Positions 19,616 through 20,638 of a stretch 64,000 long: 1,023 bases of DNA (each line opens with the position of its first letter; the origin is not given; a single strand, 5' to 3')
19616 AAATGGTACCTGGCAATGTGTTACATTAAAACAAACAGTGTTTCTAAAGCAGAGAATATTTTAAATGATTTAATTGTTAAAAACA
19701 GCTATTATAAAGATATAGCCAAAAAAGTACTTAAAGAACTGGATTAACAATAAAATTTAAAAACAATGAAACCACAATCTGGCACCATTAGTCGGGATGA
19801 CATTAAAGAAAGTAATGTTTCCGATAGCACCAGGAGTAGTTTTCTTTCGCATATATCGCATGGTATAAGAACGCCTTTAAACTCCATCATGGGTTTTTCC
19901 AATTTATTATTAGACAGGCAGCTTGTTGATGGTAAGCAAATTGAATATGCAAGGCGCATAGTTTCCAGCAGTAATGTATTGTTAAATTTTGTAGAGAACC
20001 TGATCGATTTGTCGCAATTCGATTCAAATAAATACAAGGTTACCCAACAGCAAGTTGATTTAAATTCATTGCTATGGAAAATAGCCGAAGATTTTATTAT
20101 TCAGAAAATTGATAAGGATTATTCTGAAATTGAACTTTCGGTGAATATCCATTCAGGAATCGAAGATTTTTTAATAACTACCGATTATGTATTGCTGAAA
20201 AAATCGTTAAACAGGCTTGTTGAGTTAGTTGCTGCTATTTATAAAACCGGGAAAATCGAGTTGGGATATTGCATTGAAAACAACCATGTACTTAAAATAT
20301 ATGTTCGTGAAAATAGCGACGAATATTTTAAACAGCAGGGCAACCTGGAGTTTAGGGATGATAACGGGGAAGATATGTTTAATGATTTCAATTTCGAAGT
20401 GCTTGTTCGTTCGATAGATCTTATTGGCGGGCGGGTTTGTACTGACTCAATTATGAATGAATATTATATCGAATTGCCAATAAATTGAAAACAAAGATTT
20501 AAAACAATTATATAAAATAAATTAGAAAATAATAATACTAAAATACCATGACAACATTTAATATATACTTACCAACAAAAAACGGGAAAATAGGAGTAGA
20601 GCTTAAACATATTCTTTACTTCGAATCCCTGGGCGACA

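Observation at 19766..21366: Phosphorelay parts without a relay: soluble HK-like protein lacking ATP-binding motifs, plus two LytTR proteins lacking receiver domains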

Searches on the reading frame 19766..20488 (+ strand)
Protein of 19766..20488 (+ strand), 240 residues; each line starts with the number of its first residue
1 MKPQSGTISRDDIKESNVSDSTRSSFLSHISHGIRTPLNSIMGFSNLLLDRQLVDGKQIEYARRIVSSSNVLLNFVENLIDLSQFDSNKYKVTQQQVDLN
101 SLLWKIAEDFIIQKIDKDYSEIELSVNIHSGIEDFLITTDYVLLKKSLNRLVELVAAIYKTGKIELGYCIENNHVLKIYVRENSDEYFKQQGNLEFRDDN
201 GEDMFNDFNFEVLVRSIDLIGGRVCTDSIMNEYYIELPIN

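Call 3: search_protein_families(library=pfam, proteins=[window:19766-20488:+], max_evalue=1)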
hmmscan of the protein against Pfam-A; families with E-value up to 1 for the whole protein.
window:19766-20488:+ (240 aa): 1 family
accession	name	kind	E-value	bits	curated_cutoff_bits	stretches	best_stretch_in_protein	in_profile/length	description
PF00512.31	HisKA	-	3.9e-15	56.1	26.9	1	23-87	2-65/66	His Kinase A (phospho-acceptor) domain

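Call 6: find_homologous_proteins(query=window:19766-20488:+, max_evalue=0.001)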
Query window:19766-20488:+ (240 aa): 94 proteins with E <= 0.001 among 304 candidates.
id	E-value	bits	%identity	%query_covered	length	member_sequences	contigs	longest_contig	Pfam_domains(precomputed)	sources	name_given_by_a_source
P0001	4.1e-150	515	100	100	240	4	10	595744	PF00512.32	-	-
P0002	4.0e-76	274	54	100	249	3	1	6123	PF00512.32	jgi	jgi:K+-sensing histidine kinase KdpD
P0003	6.7e-73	263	54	100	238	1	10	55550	PF00512.32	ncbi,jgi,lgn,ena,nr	ncbi:MAG: hypothetical protein A2W99_14855 [Bacteroidetes bacterium GWF2_33_16]|nr:MAG: hypothetical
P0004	2.0e-69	252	52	100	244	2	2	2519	PF00512.32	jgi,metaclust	metaclust:\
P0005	8.9e-69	249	56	93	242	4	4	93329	PF00512.32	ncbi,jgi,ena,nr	ncbi:MAG: hypothetical protein A2041_13900 [Bacteroidetes bacterium GWA2_31_9b]|nr:MAG: hypothetical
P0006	1.5e-65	239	48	100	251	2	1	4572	PF00512.32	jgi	jgi:signal transduction histidine kinase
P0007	5.5e-64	234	49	100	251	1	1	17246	PF00512.32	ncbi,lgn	ncbi:MAG: sensor histidine kinase [Bacteroidales bacterium]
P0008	6.3e-63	230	50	100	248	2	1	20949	PF00512.32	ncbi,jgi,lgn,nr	ncbi:MAG: histidine kinase dimerization/phospho-acceptor domain-containing protein [Bacteroidales ba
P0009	1.4e-60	223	51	98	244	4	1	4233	PF00512.32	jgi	-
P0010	1.7e-47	180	42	100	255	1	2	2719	PF00512.32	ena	-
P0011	1.9e-46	176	45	92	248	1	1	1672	PF00512.32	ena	-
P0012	7.4e-46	175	44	92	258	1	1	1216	PF00512.32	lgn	-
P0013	4.9e-45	172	41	100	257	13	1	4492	PF00512.32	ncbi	-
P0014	7.7e-45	171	42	100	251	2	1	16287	PF00512.32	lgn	-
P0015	1.6e-44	170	43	91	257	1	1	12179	PF00512.32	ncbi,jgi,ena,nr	ncbi:MAG: hypothetical protein C0597_12410 [Marinilabiliales bacterium]|nr:MAG: hypothetical protein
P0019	5.9e-44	168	40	100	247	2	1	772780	PF00512.32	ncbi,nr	ncbi:MAG: hypothetical protein JEY96_08970 [Bacteroidales bacterium]|nr:hypothetical protein [Bacter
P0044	5.1e-40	155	42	94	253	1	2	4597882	PF00512.32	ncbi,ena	-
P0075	1.5e-30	124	36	97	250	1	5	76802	PF00512.32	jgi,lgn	jgi:hypothetical protein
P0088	1.2e-25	108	37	75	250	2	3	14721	PF00512.32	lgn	-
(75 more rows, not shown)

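Call 7: search_solved_structures(query=window:19766-20488:+, max_evalue=1, show_alignments=3)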
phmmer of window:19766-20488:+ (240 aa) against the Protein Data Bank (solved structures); distinct sequences matched with E-value up to 1: 32.
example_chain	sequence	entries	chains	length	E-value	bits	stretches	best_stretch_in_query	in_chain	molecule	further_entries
7n0e_B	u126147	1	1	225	6e-13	52.1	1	24-112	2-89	Histidine kinase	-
6dk7_A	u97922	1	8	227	1e-12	51.3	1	25-112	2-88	RetS (Regulator of Exopolysaccharide and Type III Secretion)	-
6dk8_A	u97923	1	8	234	1.1e-12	51.2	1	25-112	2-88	RetS (Regulator of Exopolysaccharide and Type III Secretion)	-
7z8n_A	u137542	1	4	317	2.2e-10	43.7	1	15-103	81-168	Histidine kinase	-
7p8e_A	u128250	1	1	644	8.1e-09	38.6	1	16-136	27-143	Receiver domain of histidine kinase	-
7n0e_A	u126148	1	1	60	1.2e-08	38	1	24-83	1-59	Histidine kinase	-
4u7n_A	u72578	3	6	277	2.9e-08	36.8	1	6-116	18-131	Histidine protein kinase sensor protein | Histidine kinase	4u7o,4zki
5c93_A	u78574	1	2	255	9.1e-08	35.2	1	12-116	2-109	Histidine kinase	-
4jas_A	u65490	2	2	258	2.4e-07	33.8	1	19-104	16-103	Histidine kinase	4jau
4mt8_A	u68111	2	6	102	8.4e-07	32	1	14-86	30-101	Ethylene response sensor 1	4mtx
5uht_A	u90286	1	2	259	2.7e-06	30.3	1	19-104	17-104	Sensor histidine kinase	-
2c2a_A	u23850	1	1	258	2.8e-06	30.3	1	19-104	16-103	SENSOR HISTIDINE KINASE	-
3dge_A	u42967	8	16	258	2.8e-06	30.3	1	19-104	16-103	Sensor protein | Histidine kinase | Sensor histidine kinase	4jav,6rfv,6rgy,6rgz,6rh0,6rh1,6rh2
6azr_A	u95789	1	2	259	1.3e-05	28.1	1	19-104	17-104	Sensor histidine kinase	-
4q20_A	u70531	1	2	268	6.5e-05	25.8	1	22-153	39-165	Sensor protein DivL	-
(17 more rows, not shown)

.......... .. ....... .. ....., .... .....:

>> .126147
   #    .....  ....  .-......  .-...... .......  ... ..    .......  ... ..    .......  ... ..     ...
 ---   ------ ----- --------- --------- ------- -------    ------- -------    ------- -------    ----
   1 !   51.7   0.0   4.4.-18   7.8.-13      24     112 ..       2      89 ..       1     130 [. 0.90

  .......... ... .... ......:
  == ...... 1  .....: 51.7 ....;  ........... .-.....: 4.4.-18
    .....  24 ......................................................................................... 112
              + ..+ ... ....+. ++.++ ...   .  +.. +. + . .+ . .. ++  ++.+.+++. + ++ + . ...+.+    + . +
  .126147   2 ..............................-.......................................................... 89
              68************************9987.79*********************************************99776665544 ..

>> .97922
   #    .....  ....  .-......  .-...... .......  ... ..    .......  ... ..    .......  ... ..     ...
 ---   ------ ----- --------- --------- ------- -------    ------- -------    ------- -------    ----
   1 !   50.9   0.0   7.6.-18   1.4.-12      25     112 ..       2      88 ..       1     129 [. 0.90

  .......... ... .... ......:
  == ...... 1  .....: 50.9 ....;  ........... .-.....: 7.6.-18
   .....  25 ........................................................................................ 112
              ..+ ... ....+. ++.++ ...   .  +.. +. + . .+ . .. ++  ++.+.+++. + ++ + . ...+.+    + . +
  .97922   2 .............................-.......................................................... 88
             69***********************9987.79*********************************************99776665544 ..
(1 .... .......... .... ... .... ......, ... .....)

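Call 9: find_encoding_contigs(protein=P0003, flank=10000, max_places=2)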
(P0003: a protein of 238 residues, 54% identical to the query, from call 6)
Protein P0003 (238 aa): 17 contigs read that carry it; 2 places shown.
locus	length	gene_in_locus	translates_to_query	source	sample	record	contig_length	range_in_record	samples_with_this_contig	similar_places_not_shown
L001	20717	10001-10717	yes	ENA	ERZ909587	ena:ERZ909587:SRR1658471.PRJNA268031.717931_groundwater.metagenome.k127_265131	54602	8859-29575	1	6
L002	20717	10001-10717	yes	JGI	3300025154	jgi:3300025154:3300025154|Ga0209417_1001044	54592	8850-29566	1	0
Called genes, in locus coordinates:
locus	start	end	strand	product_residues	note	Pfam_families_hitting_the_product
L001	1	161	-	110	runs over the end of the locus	-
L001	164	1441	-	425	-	PF00924:MS_channel_2nd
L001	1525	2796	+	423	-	PF16217:M64_N, PF09471:Peptidase_M64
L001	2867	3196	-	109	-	PF19762:DUF6249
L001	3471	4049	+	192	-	PF04542:Sigma70_r2, PF08281:Sigma70_r4_2, PF04545:Sigma70_r4 (weak)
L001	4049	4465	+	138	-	-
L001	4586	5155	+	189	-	-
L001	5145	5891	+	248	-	PF07719:TPR_2 (faint)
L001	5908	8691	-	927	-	PF14938:SNAP (weak), PF07719:TPR_2 (faint), PF13424:TPR_12 (weak), PF13424:TPR_12, PF00515:TPR_1 (weak), PF13181:TPR_8 (weak), PF13424:TPR_12, PF12770:CHAT, +3 more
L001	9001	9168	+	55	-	-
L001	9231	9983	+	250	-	PF13174:TPR_6 (faint), PF14559:TPR_19 (faint)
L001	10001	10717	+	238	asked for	PF00512:HisKA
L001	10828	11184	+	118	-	PF04397:LytTR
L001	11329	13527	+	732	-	PF03412:Peptidase_C39, PF13529:Peptidase_C39_2 (faint), PF00664:ABC_membrane, PF00005:ABC_tran, PF02463:SMC_N (weak)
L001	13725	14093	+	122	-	PF05635:23S_rRNA_IVP, PF22296:bAvd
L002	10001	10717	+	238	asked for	PF00512:HisKA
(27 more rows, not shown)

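Call 10: find_encoding_contigs(protein=P0019, flank=10000, max_places=2)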
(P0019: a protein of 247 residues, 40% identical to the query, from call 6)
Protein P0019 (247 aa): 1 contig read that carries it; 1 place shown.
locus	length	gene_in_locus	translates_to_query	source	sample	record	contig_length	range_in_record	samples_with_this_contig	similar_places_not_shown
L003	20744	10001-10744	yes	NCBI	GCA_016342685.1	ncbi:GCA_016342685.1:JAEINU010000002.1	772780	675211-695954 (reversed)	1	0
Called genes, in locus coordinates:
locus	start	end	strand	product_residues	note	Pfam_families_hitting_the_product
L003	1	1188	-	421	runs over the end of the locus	PF00924:MS_channel_2nd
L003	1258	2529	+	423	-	PF16217:M64_N, PF09471:Peptidase_M64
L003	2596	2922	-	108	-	PF19762:DUF6249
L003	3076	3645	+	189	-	PF04542:Sigma70_r2, PF08281:Sigma70_r4_2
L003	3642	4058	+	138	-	-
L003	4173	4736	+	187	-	PF04542:Sigma70_r2 (weak)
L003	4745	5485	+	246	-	PF14559:TPR_19 (faint)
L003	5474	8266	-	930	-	PF00515:TPR_1 (faint), PF07719:TPR_2 (faint), PF13181:TPR_8 (faint), PF13374:TPR_10 (faint), PF13424:TPR_12 (weak), PF24885:TPR_NPHP3 (weak), PF13424:TPR_12, PF12770:CHAT, +2 more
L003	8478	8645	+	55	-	-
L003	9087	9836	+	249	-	PF13174:TPR_6 (faint)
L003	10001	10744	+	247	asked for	PF00512:HisKA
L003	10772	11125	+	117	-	PF04397:LytTR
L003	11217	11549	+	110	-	PF04397:LytTR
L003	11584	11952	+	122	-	PF04397:LytTR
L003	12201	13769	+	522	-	PF03412:Peptidase_C39 (weak), PF07884:VKOR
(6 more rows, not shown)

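Call 15: search_protein_families(library=ncbifam, proteins=[window:19766-20488:+], max_evalue=0.1)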
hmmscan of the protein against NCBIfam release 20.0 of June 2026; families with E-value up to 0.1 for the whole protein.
window:19766-20488:+ (240 aa): 42 families (the best 25 are shown)
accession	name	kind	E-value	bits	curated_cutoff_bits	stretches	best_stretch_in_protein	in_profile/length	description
NF008302.0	PRK11091.1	equivalog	7.5e-19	67.4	838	1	16-182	278-437/779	aerobic respiration two-component sensor histidine kinase ArcB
NF041947.1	LuxQ_Vibrio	equivalog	6.4e-17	60.7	1200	1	14-177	463-624/843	quorum-sensing autoinducer 2 sensor kinase/phosphatase LuxQ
NF046044.1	PnpS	equivalog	4e-15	55.7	400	1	11-171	158-314/390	two-component system histidine kinase PnpS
TIGR02966.1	phoR_proteo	equivalog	4e-15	55.7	334.2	1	11-128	102-219/333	phosphate regulon sensor histidine kinase PhoR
NF038297.2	hybrid_HK_HrmK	equivalog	5.9e-15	54.9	725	1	22-152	234-361/607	hybrid histidine kinase/response regulator HrmK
TIGR02956.1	TMAO_torS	equivalog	2.4e-14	52.4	676.5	1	20-178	461-613/967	TMAO reductase system sensor histidine kinase/response regulator TorS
NF008318.0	PRK11107.1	equivalog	2.9e-14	52.1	890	1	22-167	292-432/920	two-component sensor histidine kinase BarA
NF045901.1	HisKinLetSLeg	equivalog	4e-14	51.6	1650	1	16-101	286-370/906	two-component system sensor histidine kinase LetS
NF033092.0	HK_WalK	equivalog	5.8e-13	48.3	725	1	11-128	360-475/594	cell wall metabolism sensor histidine kinase WalK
NF041593.1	histid_kinase_PdhS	equivalog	1.3e-12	46.5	2000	1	14-102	793-884/1041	cell-division control histidine kinase PdhS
NF033091.0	HK_VanS_ACDEFG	equivalog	1.8e-12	47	400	1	11-153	62-199/293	vancomycin resistance histidine kinase VanS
NF047465.1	hybrid_HK_LvrA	exception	2e-12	46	1200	1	20-183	199-356/819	hybrid histidine kinase/response regulator LvrA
NF007420.1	PRK09959.1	equivalog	8.2e-12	43.5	1995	1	21-165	710-850/1197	acid-sensing system histidine kinase EvgS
NF011874.0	PRK15347.1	equivalog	1.5e-11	43.1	852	1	20-105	395-479/921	two component system sensor kinase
NF050805.1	CellDivHKDivJCaul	equivalog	2.2e-11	42.7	1000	1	20-98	295-375/531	cell cycle sensor histidine kinase DivJ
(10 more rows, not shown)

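Call 18: find_encoding_contigs(protein=P0044, flank=10000, max_places=1)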
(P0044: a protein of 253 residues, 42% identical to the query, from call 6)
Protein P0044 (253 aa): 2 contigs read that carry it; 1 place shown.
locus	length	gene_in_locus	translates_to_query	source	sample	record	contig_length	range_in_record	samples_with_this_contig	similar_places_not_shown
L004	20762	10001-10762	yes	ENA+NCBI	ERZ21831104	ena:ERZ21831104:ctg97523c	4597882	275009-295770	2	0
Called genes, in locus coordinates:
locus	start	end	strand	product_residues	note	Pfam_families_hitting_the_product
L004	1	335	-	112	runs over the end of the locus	-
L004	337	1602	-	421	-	PF00924:MS_channel_2nd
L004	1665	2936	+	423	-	PF16217:M64_N, PF09471:Peptidase_M64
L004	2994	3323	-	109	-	PF19762:DUF6249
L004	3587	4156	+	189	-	PF04542:Sigma70_r2, PF08281:Sigma70_r4_2, PF04545:Sigma70_r4 (weak)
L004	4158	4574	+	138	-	-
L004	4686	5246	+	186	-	PF04542:Sigma70_r2 (weak)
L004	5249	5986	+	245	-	PF07719:TPR_2 (faint), PF13432:TPR_16 (faint), PF14559:TPR_19 (faint)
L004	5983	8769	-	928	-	PF24885:TPR_NPHP3 (weak), PF13176:TPR_7 (faint), PF13424:TPR_12, PF00515:TPR_1, PF07719:TPR_2 (weak), PF13181:TPR_8 (weak), PF13424:TPR_12 (weak), PF12770:CHAT, +1 more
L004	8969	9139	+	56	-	-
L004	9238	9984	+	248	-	PF00515:TPR_1 (faint), PF07719:TPR_2 (faint), PF13432:TPR_16 (weak), PF13174:TPR_6 (faint), PF14559:TPR_19 (weak), PF25062:ARM_TT21_N (faint)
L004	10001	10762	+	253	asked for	PF00512:HisKA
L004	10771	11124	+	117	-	PF04397:LytTR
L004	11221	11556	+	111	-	PF04397:LytTR (weak)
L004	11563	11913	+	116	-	PF04397:LytTR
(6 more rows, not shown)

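Call 19: find_encoding_contigs(protein=P0075, flank=10000, max_places=1)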
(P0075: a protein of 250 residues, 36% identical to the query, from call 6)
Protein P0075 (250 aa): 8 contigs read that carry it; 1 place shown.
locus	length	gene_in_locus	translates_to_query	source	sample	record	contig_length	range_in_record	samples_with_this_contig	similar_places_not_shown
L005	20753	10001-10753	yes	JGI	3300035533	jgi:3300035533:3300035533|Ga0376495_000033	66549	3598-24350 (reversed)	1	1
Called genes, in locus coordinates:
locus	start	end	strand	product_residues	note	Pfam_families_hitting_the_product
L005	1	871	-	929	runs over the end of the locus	PF13181:TPR_8 (faint), PF24885:TPR_NPHP3 (faint), PF13424:TPR_12, PF13424:TPR_12, PF17874:TPR_MalT (weak), PF00515:TPR_1, PF13424:TPR_12, PF12770:CHAT, +5 more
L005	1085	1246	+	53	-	-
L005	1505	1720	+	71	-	-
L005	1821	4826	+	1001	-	PF13575:DUF4135, PF05147:LANC_like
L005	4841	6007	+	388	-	-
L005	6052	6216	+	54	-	-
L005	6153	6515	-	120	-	PF00515:TPR_1 (faint), PF07719:TPR_2 (faint), PF13424:TPR_12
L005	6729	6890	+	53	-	-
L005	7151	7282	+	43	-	-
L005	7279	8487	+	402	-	PF13734:Inhibitor_I69, PF01640:Peptidase_C10, PF13529:Peptidase_C39_2 (weak), PF01640:Peptidase_C10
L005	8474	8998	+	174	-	-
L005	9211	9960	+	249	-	PF13174:TPR_6 (faint), PF07719:TPR_2 (faint), PF14559:TPR_19 (faint)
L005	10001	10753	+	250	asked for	PF00512:HisKA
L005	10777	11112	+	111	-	PF04397:LytTR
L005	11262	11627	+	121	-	PF04397:LytTR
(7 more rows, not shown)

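Call 20: find_encoding_contigs(protein=P0088, flank=10000, max_places=1)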
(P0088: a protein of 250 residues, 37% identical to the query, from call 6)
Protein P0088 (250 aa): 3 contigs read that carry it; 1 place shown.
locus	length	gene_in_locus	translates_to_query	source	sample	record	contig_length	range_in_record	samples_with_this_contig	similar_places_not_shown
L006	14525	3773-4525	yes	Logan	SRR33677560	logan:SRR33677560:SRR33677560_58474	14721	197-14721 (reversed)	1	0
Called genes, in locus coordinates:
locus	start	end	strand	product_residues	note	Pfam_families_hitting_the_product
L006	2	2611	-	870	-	?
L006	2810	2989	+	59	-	-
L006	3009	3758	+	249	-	PF13174:TPR_6 (faint), PF14559:TPR_19 (faint)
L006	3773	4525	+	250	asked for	PF00512:HisKA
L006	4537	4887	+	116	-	PF04397:LytTR (weak)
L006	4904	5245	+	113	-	PF04397:LytTR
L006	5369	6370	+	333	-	PF00392:GntR, PF13377:Peripla_BP_3 (weak)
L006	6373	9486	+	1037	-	PF02837:Glyco_hydro_2_N, PF22666:Glyco_hydro_2_N2 (weak), PF00703:Glyco_hydro_2, PF02836:Glyco_hydro_2_C, PF16353:LacZ_4, PF02929:Bgal_small_N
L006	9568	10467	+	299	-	PF12804:NTP_transf_3 (faint)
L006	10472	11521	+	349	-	PF01263:Aldose_epim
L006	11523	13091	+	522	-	PF00474:SSF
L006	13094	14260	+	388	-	PF10509:GalKase_gal_bdg, PF22700:MVD-like_N (weak), PF00288:GHMP_kinases_N, PF08544:GHMP_kinases_C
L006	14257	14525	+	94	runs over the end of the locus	PF03956:Lys_export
